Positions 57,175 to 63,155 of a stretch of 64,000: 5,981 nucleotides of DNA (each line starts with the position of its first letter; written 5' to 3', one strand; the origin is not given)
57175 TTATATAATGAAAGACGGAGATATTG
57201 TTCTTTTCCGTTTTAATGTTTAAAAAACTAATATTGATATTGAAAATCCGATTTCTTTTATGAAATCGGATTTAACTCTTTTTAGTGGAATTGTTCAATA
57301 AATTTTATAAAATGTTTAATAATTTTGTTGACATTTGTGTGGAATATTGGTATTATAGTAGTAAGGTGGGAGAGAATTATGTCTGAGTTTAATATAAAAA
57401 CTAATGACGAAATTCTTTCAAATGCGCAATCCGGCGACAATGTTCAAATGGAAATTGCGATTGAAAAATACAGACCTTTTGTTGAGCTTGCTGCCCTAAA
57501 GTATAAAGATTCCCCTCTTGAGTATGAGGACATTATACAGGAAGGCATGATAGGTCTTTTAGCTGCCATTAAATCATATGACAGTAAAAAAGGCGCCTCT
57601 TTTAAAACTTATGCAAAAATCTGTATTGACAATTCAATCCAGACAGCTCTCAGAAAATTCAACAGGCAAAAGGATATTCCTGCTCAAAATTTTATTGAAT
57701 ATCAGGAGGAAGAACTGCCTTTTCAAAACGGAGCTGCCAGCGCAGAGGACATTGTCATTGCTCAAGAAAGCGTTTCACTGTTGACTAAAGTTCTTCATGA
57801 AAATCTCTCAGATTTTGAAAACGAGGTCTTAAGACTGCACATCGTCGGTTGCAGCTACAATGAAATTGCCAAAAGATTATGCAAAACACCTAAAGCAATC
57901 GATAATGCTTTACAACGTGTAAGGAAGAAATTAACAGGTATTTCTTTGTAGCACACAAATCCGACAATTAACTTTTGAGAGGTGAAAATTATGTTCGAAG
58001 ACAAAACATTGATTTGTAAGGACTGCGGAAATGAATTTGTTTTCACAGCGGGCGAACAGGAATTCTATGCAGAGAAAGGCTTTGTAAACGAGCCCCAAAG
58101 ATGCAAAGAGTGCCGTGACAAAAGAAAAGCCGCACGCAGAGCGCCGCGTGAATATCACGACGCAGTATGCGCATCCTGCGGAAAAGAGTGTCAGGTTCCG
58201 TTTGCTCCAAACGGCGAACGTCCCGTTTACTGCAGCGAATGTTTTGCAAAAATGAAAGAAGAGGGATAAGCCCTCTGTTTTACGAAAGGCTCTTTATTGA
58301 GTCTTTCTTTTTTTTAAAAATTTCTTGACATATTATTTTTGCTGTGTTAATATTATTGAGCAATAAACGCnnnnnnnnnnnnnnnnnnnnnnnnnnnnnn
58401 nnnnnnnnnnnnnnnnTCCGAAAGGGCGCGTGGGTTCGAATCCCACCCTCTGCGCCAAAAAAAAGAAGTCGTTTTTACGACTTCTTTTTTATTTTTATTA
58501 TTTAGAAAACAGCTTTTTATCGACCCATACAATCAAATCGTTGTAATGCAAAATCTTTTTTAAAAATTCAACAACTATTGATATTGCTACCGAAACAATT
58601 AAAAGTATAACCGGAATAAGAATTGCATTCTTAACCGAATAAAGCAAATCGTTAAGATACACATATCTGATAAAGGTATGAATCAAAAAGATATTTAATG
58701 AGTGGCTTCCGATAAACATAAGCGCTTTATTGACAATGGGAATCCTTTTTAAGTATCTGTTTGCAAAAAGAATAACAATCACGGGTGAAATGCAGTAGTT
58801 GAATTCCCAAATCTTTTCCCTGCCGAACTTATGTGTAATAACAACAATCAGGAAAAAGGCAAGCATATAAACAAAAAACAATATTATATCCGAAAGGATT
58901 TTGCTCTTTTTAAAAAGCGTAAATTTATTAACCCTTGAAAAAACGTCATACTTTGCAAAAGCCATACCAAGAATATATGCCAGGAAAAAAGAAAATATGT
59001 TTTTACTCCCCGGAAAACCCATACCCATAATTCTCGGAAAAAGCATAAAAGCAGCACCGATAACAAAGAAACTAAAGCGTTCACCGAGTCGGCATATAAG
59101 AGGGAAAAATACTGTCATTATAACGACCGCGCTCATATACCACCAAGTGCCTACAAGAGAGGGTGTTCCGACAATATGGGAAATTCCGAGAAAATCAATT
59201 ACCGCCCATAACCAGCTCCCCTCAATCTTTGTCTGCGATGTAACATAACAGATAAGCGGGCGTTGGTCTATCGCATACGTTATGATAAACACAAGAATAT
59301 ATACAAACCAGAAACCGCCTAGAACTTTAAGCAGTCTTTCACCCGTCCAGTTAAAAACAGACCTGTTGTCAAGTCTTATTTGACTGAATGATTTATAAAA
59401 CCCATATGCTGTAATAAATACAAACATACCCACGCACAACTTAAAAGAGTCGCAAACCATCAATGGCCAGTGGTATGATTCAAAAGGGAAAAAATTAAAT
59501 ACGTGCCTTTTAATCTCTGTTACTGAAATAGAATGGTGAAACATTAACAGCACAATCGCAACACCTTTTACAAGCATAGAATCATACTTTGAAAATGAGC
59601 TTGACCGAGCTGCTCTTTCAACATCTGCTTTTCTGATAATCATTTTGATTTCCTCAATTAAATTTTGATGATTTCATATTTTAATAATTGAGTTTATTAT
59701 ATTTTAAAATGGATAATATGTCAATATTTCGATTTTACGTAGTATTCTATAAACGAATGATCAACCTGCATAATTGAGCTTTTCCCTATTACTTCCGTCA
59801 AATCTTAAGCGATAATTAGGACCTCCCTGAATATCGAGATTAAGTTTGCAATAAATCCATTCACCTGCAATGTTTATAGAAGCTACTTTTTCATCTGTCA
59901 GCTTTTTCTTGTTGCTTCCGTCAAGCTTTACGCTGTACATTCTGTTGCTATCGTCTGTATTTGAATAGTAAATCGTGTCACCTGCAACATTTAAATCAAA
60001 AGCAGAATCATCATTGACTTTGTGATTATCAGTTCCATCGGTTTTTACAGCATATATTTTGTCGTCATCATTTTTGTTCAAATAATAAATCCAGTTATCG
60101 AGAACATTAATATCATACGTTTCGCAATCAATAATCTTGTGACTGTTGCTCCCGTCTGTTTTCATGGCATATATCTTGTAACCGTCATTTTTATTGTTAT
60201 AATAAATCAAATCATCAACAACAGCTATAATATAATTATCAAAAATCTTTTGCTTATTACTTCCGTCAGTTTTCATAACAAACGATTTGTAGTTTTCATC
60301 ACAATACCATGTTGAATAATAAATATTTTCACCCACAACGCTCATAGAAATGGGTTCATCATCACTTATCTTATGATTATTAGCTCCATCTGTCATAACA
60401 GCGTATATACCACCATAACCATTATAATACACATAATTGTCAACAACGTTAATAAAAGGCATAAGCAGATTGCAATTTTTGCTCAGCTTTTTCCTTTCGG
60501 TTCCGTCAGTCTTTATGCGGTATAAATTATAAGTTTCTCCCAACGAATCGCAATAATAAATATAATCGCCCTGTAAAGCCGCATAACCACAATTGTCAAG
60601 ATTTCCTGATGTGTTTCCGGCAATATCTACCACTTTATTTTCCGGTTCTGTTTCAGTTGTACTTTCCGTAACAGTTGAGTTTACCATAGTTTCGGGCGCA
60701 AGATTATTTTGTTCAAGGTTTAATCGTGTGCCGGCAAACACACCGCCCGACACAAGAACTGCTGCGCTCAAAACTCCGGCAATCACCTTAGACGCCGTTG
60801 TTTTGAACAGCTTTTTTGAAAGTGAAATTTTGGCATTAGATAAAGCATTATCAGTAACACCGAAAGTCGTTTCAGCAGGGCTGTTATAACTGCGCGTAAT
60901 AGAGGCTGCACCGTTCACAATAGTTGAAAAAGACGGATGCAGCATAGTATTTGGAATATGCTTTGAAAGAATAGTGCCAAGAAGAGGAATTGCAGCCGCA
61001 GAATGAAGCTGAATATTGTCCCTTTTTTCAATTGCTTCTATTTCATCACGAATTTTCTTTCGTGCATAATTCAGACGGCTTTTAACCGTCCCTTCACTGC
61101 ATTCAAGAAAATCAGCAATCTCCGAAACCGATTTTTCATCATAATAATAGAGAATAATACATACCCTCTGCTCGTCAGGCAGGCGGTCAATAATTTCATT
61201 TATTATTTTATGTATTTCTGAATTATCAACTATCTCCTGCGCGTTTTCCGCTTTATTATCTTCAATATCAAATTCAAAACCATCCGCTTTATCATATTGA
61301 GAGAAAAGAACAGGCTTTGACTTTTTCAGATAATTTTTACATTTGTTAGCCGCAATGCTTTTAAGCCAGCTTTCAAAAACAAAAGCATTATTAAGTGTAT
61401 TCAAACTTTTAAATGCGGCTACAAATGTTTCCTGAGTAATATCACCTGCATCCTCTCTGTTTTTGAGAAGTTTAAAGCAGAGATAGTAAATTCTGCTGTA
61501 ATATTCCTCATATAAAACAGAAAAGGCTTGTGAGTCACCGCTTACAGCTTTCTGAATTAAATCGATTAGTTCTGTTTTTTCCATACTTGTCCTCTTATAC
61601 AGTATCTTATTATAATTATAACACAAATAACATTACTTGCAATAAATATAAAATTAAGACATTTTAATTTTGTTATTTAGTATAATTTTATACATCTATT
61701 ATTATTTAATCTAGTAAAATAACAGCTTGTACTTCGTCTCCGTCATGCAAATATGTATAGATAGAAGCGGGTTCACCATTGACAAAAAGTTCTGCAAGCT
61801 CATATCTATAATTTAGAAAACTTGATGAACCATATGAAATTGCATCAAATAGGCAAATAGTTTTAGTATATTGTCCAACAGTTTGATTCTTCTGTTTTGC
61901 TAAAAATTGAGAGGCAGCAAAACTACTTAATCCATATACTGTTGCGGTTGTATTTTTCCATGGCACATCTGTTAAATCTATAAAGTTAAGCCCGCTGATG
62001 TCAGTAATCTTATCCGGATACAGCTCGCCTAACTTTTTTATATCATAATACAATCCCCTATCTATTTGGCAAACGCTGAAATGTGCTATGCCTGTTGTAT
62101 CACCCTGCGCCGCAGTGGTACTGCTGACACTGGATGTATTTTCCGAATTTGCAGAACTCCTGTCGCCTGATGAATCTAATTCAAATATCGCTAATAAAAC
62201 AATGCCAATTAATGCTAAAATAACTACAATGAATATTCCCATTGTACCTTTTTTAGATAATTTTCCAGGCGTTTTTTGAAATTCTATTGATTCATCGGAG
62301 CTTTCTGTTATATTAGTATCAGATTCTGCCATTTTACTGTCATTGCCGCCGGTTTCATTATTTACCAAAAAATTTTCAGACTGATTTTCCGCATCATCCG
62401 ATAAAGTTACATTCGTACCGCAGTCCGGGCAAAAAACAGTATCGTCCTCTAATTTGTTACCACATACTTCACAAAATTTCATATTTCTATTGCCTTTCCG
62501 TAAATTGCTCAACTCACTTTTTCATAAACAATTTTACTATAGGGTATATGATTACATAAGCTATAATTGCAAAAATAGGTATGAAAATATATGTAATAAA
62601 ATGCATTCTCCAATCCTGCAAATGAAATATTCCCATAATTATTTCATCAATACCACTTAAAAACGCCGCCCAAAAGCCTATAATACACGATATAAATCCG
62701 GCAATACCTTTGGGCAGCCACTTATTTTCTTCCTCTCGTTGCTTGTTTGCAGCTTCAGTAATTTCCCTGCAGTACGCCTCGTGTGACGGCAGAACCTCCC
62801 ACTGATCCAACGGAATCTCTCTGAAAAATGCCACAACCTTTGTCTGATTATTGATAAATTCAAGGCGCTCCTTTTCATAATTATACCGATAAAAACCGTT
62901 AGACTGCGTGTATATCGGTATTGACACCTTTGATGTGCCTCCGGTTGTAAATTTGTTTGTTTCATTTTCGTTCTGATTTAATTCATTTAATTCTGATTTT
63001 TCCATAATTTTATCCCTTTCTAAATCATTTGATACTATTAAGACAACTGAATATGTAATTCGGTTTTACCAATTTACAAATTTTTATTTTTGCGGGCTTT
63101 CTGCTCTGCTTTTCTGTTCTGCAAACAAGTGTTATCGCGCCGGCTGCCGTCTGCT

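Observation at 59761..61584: One-component membrane-tethered sigma factor with an extracellular seven-repeat propeller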

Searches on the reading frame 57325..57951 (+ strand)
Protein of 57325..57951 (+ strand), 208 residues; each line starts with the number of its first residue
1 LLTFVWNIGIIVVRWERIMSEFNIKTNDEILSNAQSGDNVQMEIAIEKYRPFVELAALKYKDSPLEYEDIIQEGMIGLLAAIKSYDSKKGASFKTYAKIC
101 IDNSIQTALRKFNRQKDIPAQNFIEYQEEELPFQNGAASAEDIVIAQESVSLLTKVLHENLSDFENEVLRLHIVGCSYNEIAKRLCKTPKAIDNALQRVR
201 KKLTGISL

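Call 8: search_protein_families(library=pfam, proteins=[window:57325-57951:+], max_evalue=0.01)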
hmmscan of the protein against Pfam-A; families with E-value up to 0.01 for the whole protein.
window:57325-57951:+ (208 aa): 4 families
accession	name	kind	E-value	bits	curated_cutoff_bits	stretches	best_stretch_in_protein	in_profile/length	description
PF04542.20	Sigma70_r2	-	3e-17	62.6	24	1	46-112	2-68/71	Sigma-70 region 2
PF08281.18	Sigma70_r4_2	-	4.5e-06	26.6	25.7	1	160-203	10-54/54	Sigma-70, region 4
PF13936.12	HTH_38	-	0.0012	19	27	1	167-198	12-43/44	Helix-turn-helix domain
PF00196.25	GerE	-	0.0062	16.6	23.5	0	160-203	2-45/57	Bacterial regulatory proteins, luxR family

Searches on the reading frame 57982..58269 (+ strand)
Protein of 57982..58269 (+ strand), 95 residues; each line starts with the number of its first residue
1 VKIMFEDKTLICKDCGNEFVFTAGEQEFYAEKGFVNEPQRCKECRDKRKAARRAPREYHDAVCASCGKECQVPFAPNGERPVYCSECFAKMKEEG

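Call 8: search_protein_families(library=pfam, proteins=[window:57982-58269:+], max_evalue=0.01)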
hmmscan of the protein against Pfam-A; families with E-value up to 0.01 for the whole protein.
window:57982-58269:+ (95 aa): 2 families
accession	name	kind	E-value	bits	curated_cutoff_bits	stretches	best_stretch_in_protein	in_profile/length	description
PF13451.12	zf_Tbcl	-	1.3e-25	89.6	24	1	6-52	1-47/48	Probable treble clef domain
PF23477.1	zf_Tbcl_2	-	7.1e-19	67.7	27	1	56-92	1-37/37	Probable treble clef zinc finger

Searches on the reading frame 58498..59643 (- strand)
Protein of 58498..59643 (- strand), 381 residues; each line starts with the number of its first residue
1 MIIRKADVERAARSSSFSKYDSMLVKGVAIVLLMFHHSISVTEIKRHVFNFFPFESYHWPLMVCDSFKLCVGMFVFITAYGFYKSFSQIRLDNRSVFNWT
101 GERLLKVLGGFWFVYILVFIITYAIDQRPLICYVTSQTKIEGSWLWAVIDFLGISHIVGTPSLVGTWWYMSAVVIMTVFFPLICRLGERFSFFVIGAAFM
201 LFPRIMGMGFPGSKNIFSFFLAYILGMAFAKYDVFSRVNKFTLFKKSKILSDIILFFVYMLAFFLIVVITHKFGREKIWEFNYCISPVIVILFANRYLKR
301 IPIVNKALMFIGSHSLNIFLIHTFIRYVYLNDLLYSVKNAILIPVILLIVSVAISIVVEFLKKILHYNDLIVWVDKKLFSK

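Call 8: search_protein_families(library=pfam, proteins=[window:58498-59643:-], max_evalue=0.01)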
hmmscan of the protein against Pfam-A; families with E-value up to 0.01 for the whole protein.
window:58498-59643:- (381 aa): 1 family
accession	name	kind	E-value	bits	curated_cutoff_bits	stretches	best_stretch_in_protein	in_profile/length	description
PF01757.29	Acyl_transf_3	-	7.8e-19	68.3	31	1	24-358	6-324/326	Acyltransferase domain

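Call 93: search_protein_families(library=ncbifam, proteins=[window:58498-59643:-], max_evalue=0.001)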
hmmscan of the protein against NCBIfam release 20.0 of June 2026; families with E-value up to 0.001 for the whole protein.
window:58498-59643:- (381 aa): 0 families

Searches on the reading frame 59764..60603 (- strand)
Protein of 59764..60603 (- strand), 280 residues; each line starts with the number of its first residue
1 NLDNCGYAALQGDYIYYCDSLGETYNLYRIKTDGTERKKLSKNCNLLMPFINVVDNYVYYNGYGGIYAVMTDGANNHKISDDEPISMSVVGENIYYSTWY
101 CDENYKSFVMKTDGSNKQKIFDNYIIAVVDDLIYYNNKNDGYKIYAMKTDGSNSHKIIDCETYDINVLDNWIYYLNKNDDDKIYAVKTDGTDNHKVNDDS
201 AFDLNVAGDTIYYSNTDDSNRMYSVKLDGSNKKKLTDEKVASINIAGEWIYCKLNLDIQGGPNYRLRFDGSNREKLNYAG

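Call 48: search_solved_structures(query=window:59764-60603:-, max_evalue=1)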
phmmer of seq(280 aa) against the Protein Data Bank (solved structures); distinct sequences matched with E-value up to 1: 4.
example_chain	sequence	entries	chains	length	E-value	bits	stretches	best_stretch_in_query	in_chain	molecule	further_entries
3s25_A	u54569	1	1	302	7.3e-20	74.9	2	79-252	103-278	Hypothetical 7-bladed beta-propeller-like protein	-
6tjd_A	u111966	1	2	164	6.2e-05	25.9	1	130-239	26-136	Cake4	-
6tjc_A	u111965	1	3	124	0.0085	18.9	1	131-215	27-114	Cake3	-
3p2c_A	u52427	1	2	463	0.11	15.2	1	36-85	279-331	Putative glycosyl hydrolase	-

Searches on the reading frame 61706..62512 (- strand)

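Call 8: search_protein_families(library=pfam, proteins=[window:61706-62512:-], max_evalue=0.01)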
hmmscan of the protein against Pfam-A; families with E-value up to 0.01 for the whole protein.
window:61706-62512:- (268 aa): 8 families
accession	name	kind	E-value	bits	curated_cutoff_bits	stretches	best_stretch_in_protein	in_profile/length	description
PF13240.11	Zn_Ribbon_1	-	3.8e-06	26.9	25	1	13-34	1-22/23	zinc-ribbon domain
PF12773.13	DZR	-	0.00026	21.5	27.3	1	10-37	11-36/45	Double zinc ribbon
PF13248.11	Zn_ribbon_3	-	0.00035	20.4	27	1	11-34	2-25/26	zinc-ribbon domain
PF14446.12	Prok-RING_1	-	0.00053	20.3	29.1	1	11-33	4-28/54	Prokaryotic RING finger family 1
PF14803.11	Zn_ribbon_Nudix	-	0.00098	19.4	25.6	0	12-22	1-11/34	Nudix N-terminal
PF17032.10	Zn_ribbon_15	-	0.0065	17.7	28.9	0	8-32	49-73/73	zinc-ribbon family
PF21827.1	New_glue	-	0.0074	16.5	31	1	91-140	1-50/94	New glue protein family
PF02150.21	Zn_ribbon_RPB9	-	0.0085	16.4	25.2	0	11-22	1-12/36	RNA polymerases M/15 Kd subunit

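Call 93: search_protein_families(library=ncbifam, proteins=[window:61706-62512:-], max_evalue=0.001)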
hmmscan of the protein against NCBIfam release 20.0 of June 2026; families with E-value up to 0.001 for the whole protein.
window:61706-62512:- (268 aa): 0 families

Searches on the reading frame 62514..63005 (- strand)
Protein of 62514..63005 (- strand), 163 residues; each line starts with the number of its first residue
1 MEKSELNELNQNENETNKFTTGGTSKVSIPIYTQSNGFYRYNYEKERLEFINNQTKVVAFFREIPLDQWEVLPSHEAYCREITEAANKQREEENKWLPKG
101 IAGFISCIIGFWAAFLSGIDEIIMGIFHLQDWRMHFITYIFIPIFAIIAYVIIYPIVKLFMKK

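Call 8: search_protein_families(library=pfam, proteins=[window:62514-63005:-], max_evalue=0.01)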
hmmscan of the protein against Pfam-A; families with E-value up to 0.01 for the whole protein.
window:62514-63005:- (163 aa): 0 families

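Call 63: find_homologous_proteins(query=window:62514-63005:-, max_evalue=0.001)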
Query window:62514-63005:- (163 aa): 6 proteins with E <= 0.001 among 26 candidates.
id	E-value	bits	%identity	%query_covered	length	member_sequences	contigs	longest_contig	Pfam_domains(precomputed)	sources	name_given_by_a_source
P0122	5.0e-106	370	100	100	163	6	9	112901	-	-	-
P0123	4.6e-32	129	65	67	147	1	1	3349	-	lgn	-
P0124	2.7e-29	120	70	56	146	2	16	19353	-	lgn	-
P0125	2.4e-28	117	68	56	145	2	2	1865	-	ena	-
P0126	8.6e-27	112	59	60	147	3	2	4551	-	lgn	-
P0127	4.6e-24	103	60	56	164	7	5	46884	-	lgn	-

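Call 75: search_protein_representatives(alignment_id=A3)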
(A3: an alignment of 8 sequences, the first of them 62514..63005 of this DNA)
Query: 8 sequences, 148 profile positions. Proteins with E-value up to 0.001 (for the whole library): 27; up to 1e-10: 25; up to 1e-30: 7. The best 27 are listed.
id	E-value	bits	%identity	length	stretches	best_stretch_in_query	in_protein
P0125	1.7e-62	226.0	-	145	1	1-148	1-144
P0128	3.3e-55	202.4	-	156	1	2-144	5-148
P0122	2.2e-53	196.5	-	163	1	2-147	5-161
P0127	1.4e-51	190.6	-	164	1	10-141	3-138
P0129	1.6e-34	135.3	-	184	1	12-120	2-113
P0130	5.2e-34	133.6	-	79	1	11-88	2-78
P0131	8.6e-31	123.2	-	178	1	21-119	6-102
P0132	3.2e-30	121.3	-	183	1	4-143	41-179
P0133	3.2e-29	118.1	-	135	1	22-112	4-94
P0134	6.7e-28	113.8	-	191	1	22-120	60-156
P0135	2.0e-27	112.3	-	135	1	20-139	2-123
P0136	1.2e-26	109.7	-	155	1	19-113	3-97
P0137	1.6e-26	109.3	-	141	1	18-127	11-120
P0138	4.2e-26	108.0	-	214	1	18-108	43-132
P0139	4.4e-26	107.9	-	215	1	19-134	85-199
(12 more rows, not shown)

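Call 81: find_encoding_contigs(protein=P0132, flank=4000, max_places=2)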
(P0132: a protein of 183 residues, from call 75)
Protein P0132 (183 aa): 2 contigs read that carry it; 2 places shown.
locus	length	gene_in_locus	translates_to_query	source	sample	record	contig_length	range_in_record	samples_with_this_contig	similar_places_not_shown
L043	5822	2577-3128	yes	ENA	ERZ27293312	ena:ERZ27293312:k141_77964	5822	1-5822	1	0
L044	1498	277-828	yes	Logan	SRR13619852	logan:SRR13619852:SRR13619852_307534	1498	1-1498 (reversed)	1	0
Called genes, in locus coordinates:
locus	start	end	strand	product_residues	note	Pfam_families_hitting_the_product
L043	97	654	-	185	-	-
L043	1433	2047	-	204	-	PF01226:Form_Nir_trans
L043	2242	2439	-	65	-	PF13443:HTH_26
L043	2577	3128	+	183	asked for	PF13240:Zn_Ribbon_1, PF13248:Zn_ribbon_3 (faint)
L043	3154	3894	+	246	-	PF13240:Zn_Ribbon_1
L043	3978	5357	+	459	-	PF07638:Sigma70_ECF (faint), PF04542:Sigma70_r2, PF08281:Sigma70_r4_2, PF04545:Sigma70_r4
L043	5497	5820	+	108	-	?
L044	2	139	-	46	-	?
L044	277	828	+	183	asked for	PF13240:Zn_Ribbon_1, PF13248:Zn_ribbon_3 (faint)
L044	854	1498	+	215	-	?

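Call 82: find_encoding_contigs(protein=P0135, flank=4000, max_places=2)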
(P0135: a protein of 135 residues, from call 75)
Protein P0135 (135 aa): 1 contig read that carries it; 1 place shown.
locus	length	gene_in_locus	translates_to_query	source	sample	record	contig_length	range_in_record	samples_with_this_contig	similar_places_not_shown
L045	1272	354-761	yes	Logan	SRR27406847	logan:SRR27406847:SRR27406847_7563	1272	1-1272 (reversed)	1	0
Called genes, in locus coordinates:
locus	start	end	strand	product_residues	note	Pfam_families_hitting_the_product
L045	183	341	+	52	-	-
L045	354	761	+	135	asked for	-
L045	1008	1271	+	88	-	?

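Call 88: predict_structure(alignment_id=A4)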
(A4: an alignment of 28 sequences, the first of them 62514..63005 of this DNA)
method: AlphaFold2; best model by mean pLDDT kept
length: 163 residues; sequences in the alignment: 28
mean_pLDDT: 82.6   pTM: 0.56
mean pLDDT of the five models: 82.6, 82.1, 80.7, 79.5, 79.1
residues with pLDDT >= 90: 67; 70-90: 61; 50-70: 28; < 50: 7
segments of 3 or more residues with pLDDT < 50: none
pLDDT, mean of each block of 10 residues (from residue 1): 51 50 76 97 97 97 97 97 95 85 87 86 72 69 85 85 70
secondary structure, 60 per line:
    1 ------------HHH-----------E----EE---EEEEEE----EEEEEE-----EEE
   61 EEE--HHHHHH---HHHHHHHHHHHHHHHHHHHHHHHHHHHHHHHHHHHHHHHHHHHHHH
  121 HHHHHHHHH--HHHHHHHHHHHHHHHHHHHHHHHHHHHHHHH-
elements in order: E37-42 E47-52 E58-63 H66-71 H75-129 H132-162

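Call 91: fold_search(model_id=the predicted structure, library=pdb)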
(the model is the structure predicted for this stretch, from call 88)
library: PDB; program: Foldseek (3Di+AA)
matches with E <= 10: 1117; with E <= 0.001: 0
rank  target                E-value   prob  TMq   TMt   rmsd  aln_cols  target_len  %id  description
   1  5c2v_B                3.2e-01  0.69  0.19  0.10   4.7        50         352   12  Kuenenia stuttgartiensis Hydrazine Synthase (released 2015-10-14)
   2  6n01_B                4.4e-01  0.77  0.20  0.09   2.7        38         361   13  Structure of apo AztD from Citrobacter koseri (released 2019-09-18)
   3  9g33_UH               4.4e-01  0.69  0.22  0.07   4.5        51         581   12  Stalled 90S - Utp23-Krr1-deltaC3 (released 2025-06-18)
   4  6cmk_B                4.7e-01  0.77  0.20  0.09   2.7        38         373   13  Crystal structure of Citrobacter koseri AztD (released 2019-03-13)
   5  6cmk_A                5.0e-01  0.75  0.20  0.09   2.7        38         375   13  Crystal structure of Citrobacter koseri AztD (released 2019-03-13)
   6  3p1l                  5.0e-01  0.72  0.21  0.10   5.3        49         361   18  Crystal structure of Escherichia coli BamB, a lipoprotein component of the beta-barrel assembly machinery complex, nativ (released 2010-12-22)
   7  1l0q_A                5.4e-01  0.85  0.17  0.07   1.0        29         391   24  Tandem YVTN beta-propeller and PKD domains from an archaeal surface layer protein (released 2002-11-06)
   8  6n01_C                5.4e-01  0.75  0.20  0.09   2.7        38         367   13  Structure of apo AztD from Citrobacter koseri (released 2019-09-18)
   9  3q54                  5.7e-01  0.84  0.21  0.10   2.0        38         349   18  Crystal structure of Escherichia coli BamB (released 2012-05-09)
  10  6klr_A                5.7e-01  0.75  0.19  0.11   2.4        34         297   12  Crystal structure of human WIPI3 in complex with the WIR-peptide from ATG2A (released 2020-04-29)
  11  4v16                  6.6e-01  0.84  0.19  0.10   1.6        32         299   16  KlHsv2 with loop 6CD replaced by a Gly-Ser linker (released 2015-04-01)
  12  9mgf_B                7.0e-01  0.77  0.22  0.10   3.3        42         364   12  beta-barrel assembly machine from Escherichia coli in a middle state of substrate assembly (released 2025-12-17)
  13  9drw_B                7.5e-01  0.72  0.19  0.12   1.8        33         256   24  Myocilin OLF mutant A427T (released 2025-09-03)
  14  9drw_A                8.6e-01  0.69  0.19  0.12   1.8        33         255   24  Myocilin OLF mutant A427T (released 2025-09-03)
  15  3nok_A                8.6e-01  0.66  0.19  0.13   1.9        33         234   12  Crystal structure of Myxococcus xanthus Glutaminyl Cyclase (released 2010-11-03)
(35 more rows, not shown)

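Call 93: search_protein_families(library=ncbifam, proteins=[window:62514-63005:-], max_evalue=0.001)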
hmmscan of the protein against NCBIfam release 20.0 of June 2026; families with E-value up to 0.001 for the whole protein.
window:62514-63005:- (163 aa): 0 families
